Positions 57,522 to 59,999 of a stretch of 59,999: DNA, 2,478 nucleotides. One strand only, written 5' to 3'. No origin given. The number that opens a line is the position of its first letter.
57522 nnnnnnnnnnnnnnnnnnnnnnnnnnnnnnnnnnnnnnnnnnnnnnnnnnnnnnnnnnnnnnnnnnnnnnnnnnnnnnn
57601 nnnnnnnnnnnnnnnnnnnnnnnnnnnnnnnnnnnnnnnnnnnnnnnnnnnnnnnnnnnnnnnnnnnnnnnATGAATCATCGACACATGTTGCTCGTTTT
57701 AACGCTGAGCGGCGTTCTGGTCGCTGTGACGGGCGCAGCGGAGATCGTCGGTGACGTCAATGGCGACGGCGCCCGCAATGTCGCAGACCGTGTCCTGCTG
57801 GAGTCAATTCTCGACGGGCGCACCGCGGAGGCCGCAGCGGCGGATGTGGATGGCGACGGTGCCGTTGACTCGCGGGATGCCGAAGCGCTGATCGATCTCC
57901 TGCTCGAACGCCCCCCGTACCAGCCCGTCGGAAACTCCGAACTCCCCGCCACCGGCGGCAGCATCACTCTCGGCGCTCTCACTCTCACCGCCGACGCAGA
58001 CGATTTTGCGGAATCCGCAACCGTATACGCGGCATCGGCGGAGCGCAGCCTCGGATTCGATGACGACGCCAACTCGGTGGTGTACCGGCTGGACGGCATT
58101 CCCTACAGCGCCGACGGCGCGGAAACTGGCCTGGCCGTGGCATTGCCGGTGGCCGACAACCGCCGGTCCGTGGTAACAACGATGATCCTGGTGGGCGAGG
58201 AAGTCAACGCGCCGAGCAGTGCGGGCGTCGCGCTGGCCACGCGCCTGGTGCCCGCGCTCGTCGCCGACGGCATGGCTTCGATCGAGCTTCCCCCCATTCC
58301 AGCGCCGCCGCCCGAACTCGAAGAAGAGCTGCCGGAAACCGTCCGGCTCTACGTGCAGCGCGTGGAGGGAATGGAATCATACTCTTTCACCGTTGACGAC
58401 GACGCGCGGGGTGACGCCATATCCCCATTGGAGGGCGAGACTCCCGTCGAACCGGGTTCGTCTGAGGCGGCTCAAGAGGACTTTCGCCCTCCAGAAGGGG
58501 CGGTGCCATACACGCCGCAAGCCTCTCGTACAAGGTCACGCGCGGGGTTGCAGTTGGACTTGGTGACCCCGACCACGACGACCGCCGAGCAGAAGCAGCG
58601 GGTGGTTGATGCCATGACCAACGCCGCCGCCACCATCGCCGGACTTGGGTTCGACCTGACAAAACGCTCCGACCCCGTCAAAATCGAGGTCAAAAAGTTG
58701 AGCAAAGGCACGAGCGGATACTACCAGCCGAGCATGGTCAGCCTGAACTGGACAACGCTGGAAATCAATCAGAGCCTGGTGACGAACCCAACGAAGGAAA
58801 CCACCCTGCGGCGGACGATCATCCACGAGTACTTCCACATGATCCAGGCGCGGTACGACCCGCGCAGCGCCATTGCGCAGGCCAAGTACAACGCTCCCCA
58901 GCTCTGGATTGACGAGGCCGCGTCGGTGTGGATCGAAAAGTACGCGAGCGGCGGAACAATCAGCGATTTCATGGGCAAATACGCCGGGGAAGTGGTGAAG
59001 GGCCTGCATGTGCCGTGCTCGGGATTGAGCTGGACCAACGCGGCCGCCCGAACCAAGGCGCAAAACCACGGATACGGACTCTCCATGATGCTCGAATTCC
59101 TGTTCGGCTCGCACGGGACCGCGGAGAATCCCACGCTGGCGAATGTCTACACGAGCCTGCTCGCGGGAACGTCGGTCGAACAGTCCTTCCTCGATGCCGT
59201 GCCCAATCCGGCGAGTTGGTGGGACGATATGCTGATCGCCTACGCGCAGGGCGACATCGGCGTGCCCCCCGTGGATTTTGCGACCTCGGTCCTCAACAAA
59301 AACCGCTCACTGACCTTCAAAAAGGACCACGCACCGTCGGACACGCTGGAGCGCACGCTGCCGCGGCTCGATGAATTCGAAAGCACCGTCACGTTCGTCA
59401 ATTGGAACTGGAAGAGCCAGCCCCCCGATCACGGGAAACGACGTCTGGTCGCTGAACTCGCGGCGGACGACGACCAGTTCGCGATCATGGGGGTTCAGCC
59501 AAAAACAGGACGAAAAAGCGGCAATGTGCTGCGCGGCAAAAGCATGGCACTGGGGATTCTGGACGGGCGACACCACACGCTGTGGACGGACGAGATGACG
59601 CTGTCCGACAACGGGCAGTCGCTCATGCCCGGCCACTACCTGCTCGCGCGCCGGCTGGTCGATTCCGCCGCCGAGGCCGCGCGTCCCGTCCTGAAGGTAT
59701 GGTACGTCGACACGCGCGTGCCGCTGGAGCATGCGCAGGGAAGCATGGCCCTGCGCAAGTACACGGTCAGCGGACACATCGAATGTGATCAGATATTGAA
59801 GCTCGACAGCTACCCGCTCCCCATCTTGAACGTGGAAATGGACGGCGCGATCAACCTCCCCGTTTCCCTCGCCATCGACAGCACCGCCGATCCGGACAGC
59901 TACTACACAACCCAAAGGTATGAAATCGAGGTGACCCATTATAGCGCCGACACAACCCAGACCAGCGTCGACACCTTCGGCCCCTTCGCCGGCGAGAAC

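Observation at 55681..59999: Cohesin-like modules on a giant protease/propeller protein, translationally coupled to a dockerin-bearing HExxH protein: candidate cohesin-dockerin protease complex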

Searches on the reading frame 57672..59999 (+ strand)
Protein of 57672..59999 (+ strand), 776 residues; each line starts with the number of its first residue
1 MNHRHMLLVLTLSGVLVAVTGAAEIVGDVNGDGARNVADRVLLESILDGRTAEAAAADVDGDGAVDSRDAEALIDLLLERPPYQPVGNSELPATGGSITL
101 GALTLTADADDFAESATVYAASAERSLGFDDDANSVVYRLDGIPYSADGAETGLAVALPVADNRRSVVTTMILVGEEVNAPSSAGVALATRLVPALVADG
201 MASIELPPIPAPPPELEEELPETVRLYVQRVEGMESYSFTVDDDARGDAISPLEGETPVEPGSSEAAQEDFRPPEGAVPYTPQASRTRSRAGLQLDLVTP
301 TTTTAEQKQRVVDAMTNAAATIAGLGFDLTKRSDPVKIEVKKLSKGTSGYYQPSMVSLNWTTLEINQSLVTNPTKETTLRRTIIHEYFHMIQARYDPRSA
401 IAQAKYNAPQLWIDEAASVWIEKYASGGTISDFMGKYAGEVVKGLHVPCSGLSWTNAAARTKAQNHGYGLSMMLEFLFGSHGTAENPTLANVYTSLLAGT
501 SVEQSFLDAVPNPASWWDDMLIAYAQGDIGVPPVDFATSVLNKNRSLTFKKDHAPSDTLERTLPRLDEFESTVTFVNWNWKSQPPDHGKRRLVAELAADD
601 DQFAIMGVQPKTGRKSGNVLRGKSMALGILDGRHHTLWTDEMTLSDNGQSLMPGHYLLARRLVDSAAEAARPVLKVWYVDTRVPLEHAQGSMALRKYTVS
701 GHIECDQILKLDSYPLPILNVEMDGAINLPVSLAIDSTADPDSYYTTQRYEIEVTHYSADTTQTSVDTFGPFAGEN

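Call 5: search_protein_families(library=pfam, proteins=[window:57672-59999:+], max_evalue=1)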
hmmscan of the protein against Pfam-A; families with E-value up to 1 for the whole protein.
window:57672-59999:+ (776 aa): 5 families
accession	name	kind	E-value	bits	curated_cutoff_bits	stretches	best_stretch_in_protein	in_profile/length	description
PF00404.24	Dockerin_1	-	3.2e-07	30.9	22.9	1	27-78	2-57/57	Dockerin type I domain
PF10263.15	SprT-like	-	0.037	14.3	25.6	1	335-392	20-74/108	SprT-like family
PF01361.26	Tautomerase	-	0.14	12.5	22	1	302-324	11-32/60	Tautomerase enzyme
PF12187.14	VirArc_Nuclease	-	0.16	12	20.1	1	370-423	49-102/190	Viral/Archaeal nuclease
PF01752.23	Peptidase_M9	-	0.2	11.3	26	1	384-422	163-200/289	Collagenase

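Call 8: search_solved_structures(query=window:57672-59999:+, max_evalue=10, show_alignments=3)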
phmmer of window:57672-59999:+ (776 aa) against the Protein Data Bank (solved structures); distinct sequences matched with E-value up to 10: 18.
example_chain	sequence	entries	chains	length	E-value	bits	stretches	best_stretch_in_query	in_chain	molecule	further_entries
6kg9_A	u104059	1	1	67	9.6e-05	24.1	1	23-75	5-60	And cellulose-binding endoglucanase family 9 CelL ortholog dockerin domain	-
8x39_A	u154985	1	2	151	0.00012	23.8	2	26-89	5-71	Serine protease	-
8x3a_A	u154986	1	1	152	0.00012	23.8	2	26-89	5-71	Serine protease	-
6kge_D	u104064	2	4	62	0.00021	23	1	25-74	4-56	And cellulose-binding endoglucanase family 9 CelL ortholog dockerin domain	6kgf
5lxv_B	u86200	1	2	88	0.00051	21.7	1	13-70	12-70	Carbohydrate-binding protein WP_009985128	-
6kgc_B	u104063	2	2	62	0.0013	20.4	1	25-74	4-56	And cellulose-binding endoglucanase family 9 CelL ortholog dockerin domain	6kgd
4uyq_B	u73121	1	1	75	0.0085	17.7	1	25-82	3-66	Cellulosomal scaffoldin adaptor protein B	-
1ohz_B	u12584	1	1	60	0.01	17.4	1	26-77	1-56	ENDO-1,4-BETA-XYLANASE Y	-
2ccl_B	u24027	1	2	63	0.011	17.3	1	25-76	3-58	ENDO-1,4-BETA-XYLANASE Y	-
2w8m_A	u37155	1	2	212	0.021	16.4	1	368-425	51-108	ORF D212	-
2y3n_B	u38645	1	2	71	0.036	15.6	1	24-73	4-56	CELLULOSOMAL FAMILY-48 PROCESSIVE GLYCOSIDE HYDROLASE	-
4uyp_B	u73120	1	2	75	0.074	14.6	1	25-82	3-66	Cellulosomal scaffoldin adaptor protein B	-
4cj0_A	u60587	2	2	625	0.076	14.6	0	450-510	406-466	ENDOGLUCANASE D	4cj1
1clc_A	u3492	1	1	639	0.08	14.5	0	450-510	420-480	ENDOGLUCANASE CELD; EC: 3.2.1.4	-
1daq_A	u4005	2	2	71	0.14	13.7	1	24-80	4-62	ENDOGLUCANASE SS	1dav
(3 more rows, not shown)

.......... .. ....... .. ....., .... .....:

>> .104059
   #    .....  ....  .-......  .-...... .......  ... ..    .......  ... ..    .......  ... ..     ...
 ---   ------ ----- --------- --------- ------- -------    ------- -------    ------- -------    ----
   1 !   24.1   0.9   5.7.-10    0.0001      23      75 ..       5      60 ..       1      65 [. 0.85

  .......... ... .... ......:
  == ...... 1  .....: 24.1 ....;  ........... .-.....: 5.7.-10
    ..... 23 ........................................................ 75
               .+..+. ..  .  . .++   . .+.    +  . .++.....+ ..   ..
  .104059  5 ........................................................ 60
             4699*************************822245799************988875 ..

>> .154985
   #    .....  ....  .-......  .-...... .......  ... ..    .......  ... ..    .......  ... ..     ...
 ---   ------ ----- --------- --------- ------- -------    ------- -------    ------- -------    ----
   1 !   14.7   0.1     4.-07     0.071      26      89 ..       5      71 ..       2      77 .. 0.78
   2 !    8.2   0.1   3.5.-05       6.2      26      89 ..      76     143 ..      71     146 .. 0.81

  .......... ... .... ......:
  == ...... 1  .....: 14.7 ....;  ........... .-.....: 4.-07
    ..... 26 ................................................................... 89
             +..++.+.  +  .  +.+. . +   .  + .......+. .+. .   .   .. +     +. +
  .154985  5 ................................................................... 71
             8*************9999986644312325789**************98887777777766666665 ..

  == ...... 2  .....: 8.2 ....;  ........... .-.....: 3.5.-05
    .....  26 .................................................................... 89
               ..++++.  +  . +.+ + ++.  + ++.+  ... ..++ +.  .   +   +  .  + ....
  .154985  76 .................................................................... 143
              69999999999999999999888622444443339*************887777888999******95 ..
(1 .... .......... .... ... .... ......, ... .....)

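Call 12: find_homologous_proteins(query=window:57672-59999:+, max_evalue=0.001)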
Query window:57672-59999:+ (776 aa): 14 proteins with E <= 0.001 among 8000 candidates.
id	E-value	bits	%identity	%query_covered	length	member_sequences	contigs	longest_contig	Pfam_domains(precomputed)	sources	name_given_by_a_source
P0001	0.0e+0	1474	87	100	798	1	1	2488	PF00404.25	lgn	-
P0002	0.0e+0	1089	67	99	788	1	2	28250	PF00404.25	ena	-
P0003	2.3e-215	735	49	97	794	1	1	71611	-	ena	-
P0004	5.9e-208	711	47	96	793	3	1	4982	PF00404.25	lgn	-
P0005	7.4e-208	711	48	95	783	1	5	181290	PF00404.25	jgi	jgi:hypothetical protein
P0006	8.2e-178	611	44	95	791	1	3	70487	PF00404.25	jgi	jgi:hypothetical protein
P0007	1.0e-172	594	43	96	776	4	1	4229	PF00404.25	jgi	jgi:hypothetical protein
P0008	1.2e-137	479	53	58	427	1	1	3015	PF00404.25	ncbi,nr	ncbi:MAG: dockerin type I repeat-containing protein, partial [Lentisphaeria bacterium]|nr:dockerin t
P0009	8.0e-123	429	36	94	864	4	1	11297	PF00404.25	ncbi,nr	ncbi:MAG: hypothetical protein HN380_12680 [Victivallales bacterium]|nr:hypothetical protein [Victiv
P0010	2.0e-122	428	36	95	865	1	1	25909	PF00404.25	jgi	jgi:hypothetical protein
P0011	1.5e-117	412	37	85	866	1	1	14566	PF00404.25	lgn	-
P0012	2.6e-114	401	34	95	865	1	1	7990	PF00404.25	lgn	-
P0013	1.2e-111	392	36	96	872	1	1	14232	PF00404.25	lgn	-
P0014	1.6e-111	392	33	97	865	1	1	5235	PF00404.25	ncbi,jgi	-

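Call 13: find_encoding_contigs(protein=P0002, flank=10000, max_places=2)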
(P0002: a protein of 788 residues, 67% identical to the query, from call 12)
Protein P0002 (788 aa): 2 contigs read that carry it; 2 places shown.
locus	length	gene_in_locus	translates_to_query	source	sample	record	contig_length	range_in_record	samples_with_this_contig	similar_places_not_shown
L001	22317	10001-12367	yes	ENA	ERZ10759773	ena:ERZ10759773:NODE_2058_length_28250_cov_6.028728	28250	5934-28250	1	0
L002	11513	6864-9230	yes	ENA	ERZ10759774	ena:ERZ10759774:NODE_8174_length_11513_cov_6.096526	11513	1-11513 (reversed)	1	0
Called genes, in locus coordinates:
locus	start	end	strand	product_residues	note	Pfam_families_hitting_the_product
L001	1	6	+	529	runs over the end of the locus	PF00884:Sulfatase, PF01663:Phosphodiest, PF16347:SGSH_C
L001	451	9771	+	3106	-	PF13517:FG-GAP_3, PF18998:Flg_new_2, PF18998:Flg_new_2, PF25390:WD40_RLD, PF13540:RCC1_2, PF00415:RCC1, PF18998:Flg_new_2, PF25390:WD40_RLD, +14 more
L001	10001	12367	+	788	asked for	PF00404:Dockerin_1 (weak)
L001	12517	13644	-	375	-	PF13088:BNR_2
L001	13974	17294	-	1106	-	-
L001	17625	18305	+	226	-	-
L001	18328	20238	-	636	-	PF07944:Beta-AFase-like_GH127_cat, PF20736:Glyco_hydro127M, PF20737:Glyco_hydro127C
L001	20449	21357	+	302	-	PF02311:AraC_binding, PF12833:HTH_18, PF00165:HTH_AraC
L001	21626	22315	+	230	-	?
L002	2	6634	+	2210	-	?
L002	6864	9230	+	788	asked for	PF00404:Dockerin_1 (weak)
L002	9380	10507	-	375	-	PF13088:BNR_2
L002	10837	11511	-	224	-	?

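Call 14: find_encoding_contigs(protein=P0003, flank=10000, max_places=2)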
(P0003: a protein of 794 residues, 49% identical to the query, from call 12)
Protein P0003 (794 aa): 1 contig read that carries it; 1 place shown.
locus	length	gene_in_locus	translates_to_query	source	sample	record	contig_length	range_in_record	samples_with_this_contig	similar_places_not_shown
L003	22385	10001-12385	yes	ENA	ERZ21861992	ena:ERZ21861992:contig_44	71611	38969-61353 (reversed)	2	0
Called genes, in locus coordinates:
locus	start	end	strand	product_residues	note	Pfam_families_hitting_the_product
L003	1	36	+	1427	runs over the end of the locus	PF24135:DUF7402 (weak)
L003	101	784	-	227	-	-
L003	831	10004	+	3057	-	PF13517:FG-GAP_3, PF18998:Flg_new_2, PF24681:Kelch_KLHDC2_KLHL20_DRC7, PF13415:Beta-prop_FBX42, PF18998:Flg_new_2, PF25390:WD40_RLD, PF00415:RCC1, PF13540:RCC1_2, +15 more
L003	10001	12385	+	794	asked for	-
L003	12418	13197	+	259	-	-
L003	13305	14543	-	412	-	PF03235:GmrSD_N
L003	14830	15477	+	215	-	-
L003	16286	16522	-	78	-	PF14815:NUDIX_4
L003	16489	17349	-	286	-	PF00730:HhH-GPD, PF10576:EndIII_4Fe-2S (weak)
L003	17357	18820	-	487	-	PF00884:Sulfatase, PF01663:Phosphodiest, PF16347:SGSH_C (weak)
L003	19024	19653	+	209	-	PF01510:Amidase_2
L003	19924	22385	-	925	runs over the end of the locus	PF18582:HZS_alpha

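Call 15: find_encoding_contigs(protein=P0005, flank=10000, max_places=2)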
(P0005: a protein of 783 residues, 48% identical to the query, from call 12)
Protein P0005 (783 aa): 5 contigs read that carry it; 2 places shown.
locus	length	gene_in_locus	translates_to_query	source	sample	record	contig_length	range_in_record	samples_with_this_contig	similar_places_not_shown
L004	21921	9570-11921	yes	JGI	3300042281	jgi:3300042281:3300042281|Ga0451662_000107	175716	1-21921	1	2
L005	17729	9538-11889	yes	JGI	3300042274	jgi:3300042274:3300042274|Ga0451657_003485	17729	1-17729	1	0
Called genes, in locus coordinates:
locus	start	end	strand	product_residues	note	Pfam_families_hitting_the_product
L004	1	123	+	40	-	?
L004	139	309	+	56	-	-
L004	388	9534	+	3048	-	PF13517:FG-GAP_3, PF18998:Flg_new_2, PF24681:Kelch_KLHDC2_KLHL20_DRC7, PF18998:Flg_new_2, PF00415:RCC1, PF25390:WD40_RLD, PF00415:RCC1, PF13540:RCC1_2, +17 more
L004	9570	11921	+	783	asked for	PF00404:Dockerin_1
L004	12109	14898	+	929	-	PF18582:HZS_alpha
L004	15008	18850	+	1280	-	PF13649:Methyltransf_25 (weak), PF01011:PQQ (faint), PF07774:EMC1_C (faint), PF13360:PQQ_2, PF13570:Beta-prop_ACSF4 (weak), PF13385:Laminin_G_3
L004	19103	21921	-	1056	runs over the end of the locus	PF01229:Glyco_hydro_39, PF06452:CBM9_1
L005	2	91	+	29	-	?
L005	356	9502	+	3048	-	PF13517:FG-GAP_3, PF18998:Flg_new_2, PF24681:Kelch_KLHDC2_KLHL20_DRC7, PF18998:Flg_new_2, PF00415:RCC1, PF25390:WD40_RLD, PF00415:RCC1, PF13540:RCC1_2, +17 more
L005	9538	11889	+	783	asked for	PF00404:Dockerin_1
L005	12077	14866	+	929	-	PF18582:HZS_alpha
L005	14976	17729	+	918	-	?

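Call 16: find_encoding_contigs(protein=P0006, flank=10000, max_places=1)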
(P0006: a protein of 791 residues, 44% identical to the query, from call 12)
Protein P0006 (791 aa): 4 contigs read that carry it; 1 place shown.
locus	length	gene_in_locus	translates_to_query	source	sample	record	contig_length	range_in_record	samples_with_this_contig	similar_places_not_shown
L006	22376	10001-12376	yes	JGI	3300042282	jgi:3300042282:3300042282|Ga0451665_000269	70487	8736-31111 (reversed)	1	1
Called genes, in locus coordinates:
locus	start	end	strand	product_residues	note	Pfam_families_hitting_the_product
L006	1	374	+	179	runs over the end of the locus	-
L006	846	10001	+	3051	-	PF13517:FG-GAP_3, PF24681:Kelch_KLHDC2_KLHL20_DRC7, PF18998:Flg_new_2, PF25390:WD40_RLD, PF00415:RCC1, PF00415:RCC1, PF18998:Flg_new_2, PF25390:WD40_RLD, +18 more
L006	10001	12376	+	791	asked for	PF00404:Dockerin_1 (weak)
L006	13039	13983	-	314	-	PF01963:TraB_PrgY_gumN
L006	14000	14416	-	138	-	PF01894:YjbQ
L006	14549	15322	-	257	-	PF01966:HD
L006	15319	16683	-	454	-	PF00474:SSF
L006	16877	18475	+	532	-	-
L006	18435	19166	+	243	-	PF00392:GntR, PF07729:FCD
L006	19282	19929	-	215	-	-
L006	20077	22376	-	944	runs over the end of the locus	PF12450:vWF_A, PF00092:VWA, PF13519:VWA_2, PF13768:VWA_3, PF12034:YfbK_C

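Call 17: find_encoding_contigs(protein=P0010, flank=10000, max_places=1)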
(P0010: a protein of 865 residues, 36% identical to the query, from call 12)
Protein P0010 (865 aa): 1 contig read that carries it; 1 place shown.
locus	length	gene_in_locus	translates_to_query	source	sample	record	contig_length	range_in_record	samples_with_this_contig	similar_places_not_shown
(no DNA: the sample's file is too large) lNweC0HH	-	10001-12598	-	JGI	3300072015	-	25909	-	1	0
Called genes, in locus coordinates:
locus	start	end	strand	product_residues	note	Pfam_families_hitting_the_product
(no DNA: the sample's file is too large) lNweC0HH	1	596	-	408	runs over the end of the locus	?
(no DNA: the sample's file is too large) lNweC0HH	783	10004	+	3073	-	PF13517:FG-GAP_3, PF18998:Flg_new_2, PF24681:Kelch_KLHDC2_KLHL20_DRC7, PF25390:WD40_RLD, PF13540:RCC1_2, PF00415:RCC1, PF18998:Flg_new_2, PF25390:WD40_RLD, +13 more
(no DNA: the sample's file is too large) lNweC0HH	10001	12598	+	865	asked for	PF00404:Dockerin_1 (weak)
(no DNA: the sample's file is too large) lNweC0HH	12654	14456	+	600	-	PF00331:Glyco_hydro_10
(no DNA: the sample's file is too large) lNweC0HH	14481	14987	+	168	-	-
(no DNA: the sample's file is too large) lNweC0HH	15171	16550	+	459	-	PF20154:LNT_N, PF00795:CN_hydrolase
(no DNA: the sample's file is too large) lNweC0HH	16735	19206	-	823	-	PF19543:GH123_N, PF22680:Glyco_hydro_123_N_2, PF13320:GH123_cat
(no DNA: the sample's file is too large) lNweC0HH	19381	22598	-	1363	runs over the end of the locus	PF02838:Glyco_hydro_20b (weak), PF03648:Glyco_hydro_67N (faint), PF02838:Glyco_hydro_20b, PF00728:Glyco_hydro_20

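Call 18: find_encoding_contigs(protein=P0011, flank=10000, max_places=1)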
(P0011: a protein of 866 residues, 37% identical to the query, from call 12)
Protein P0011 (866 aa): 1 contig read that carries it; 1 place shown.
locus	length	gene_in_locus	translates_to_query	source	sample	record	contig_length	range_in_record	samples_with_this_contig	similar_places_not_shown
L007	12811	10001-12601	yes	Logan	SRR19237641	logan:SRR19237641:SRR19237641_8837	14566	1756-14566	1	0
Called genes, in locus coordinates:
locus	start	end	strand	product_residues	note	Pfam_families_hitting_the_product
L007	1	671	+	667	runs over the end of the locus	PF00890:FAD_binding_2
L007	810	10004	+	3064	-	PF13517:FG-GAP_3, PF18998:Flg_new_2, PF24681:Kelch_KLHDC2_KLHL20_DRC7, PF25390:WD40_RLD, PF00415:RCC1, PF13540:RCC1_2, PF00415:RCC1, PF18998:Flg_new_2, +12 more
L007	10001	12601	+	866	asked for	PF00404:Dockerin_1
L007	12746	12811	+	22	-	?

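Call 19: find_encoding_contigs(protein=P0013, flank=10000, max_places=1)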
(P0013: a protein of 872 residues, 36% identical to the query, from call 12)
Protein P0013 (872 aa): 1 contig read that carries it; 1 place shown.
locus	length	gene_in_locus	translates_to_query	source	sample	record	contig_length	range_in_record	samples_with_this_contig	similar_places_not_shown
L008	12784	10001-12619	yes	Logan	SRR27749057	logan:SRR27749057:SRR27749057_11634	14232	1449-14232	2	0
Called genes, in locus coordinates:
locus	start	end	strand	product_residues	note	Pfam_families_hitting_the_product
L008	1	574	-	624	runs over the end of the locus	PF02065:Melibiase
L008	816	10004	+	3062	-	PF13517:FG-GAP_3, PF18998:Flg_new_2, PF24681:Kelch_KLHDC2_KLHL20_DRC7, PF25390:WD40_RLD, PF00415:RCC1, PF13540:RCC1_2, PF00415:RCC1, PF25390:WD40_RLD, +14 more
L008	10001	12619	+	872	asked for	PF00404:Dockerin_1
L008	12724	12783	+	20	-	?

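Call 44: search_solved_structures(query=A2, max_evalue=10, show_alignments=0)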
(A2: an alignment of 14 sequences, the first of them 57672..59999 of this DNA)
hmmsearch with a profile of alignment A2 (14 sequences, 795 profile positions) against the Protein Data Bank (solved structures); distinct sequences matched with E-value up to 10: 33.
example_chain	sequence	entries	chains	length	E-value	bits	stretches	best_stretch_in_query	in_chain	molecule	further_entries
2y3n_B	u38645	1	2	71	4.1e-07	31.7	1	20-71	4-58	CELLULOSOMAL FAMILY-48 PROCESSIVE GLYCOSIDE HYDROLASE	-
1daq_A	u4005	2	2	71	1.1e-06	30.3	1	19-76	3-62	ENDOGLUCANASE SS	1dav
2mte_A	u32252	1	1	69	1.3e-06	30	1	20-76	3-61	Cellulose 1,4-beta-cellobiosidase (reducing end) CelS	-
8x39_A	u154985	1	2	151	3.2e-06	28.8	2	22-91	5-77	Serine protease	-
8x3a_A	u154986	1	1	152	3.3e-06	28.7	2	22-91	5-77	Serine protease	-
4uyq_B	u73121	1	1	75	7.9e-06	27.5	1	21-78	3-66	Cellulosomal scaffoldin adaptor protein B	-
4dh2_B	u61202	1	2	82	8.1e-06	27.4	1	18-74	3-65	Dockerin type 1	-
6kg9_A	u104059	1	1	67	2.1e-05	26.1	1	18-69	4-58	And cellulose-binding endoglucanase family 9 CelL ortholog dockerin domain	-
2ccl_B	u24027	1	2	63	5.8e-05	24.6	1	21-71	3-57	ENDO-1,4-BETA-XYLANASE Y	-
6kge_D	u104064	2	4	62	6.9e-05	24.3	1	20-69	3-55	And cellulose-binding endoglucanase family 9 CelL ortholog dockerin domain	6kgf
6kgc_B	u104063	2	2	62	7e-05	24.3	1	20-69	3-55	And cellulose-binding endoglucanase family 9 CelL ortholog dockerin domain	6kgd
5lxv_B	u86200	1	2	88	0.0001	23.8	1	18-67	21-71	Carbohydrate-binding protein WP_009985128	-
4uyp_B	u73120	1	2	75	0.00014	23.3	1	21-78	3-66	Cellulosomal scaffoldin adaptor protein B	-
4fl4_A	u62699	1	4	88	0.00015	23.3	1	21-70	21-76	Glycoside hydrolase family 9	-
1ohz_B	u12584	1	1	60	0.00017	23.1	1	22-71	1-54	ENDO-1,4-BETA-XYLANASE Y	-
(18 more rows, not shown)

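Call 45: search_protein_families(library=ncbifam, proteins=[window:57672-59999:+], max_evalue=1)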
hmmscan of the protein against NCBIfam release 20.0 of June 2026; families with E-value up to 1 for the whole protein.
window:57672-59999:+ (776 aa): 3 families
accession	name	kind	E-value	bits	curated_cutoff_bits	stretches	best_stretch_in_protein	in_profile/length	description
NF045524.1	MXAN_6640_HExxH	subfamily_domain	0.00014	21.7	140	1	374-423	106-145/290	MXAN_6640 family putative metalloprotease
NF049990.1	CellobisidaseCelK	equivalog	0.0063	14.7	1700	1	23-78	826-883/889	cellulose 1,4-beta-cellobiosidase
NF045830.1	MYPU_1760_HExxH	subfamily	0.013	14.7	175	1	344-406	40-102/509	MYPU_1760 family metalloprotease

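Call 60: find_related_loci(query=A2, collection=genome_contigs, flank=10000)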
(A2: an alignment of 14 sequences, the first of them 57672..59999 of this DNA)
Query A2 (776 aa) in genome_contigs; peptide patterns used: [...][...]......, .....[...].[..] (x = any residue, [..] = any of these).
57 stretches matched a pattern; 3 encode a relative of the query (tblastn E <= 1e-3); 3 distinct loci.
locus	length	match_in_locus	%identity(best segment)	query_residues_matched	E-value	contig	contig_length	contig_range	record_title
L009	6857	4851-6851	61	6-717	0e+0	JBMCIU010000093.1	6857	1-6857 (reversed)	MAG: Verrucomicrobiota bacterium isolate D1M01_61 NODE_17771_length_6857_cov_3.504999, whole genome shotgun sequence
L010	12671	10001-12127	47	27-774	0e+0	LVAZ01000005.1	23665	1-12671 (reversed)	MAG: Victivallales bacterium Lenti_02 Lenti_02_contig_512, whole genome shotgun sequence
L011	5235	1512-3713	33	7-757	9e-118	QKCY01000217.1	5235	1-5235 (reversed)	MAG: Victivallales bacterium isolate SZUA-436 scaffold_76986, whole genome shotgun sequence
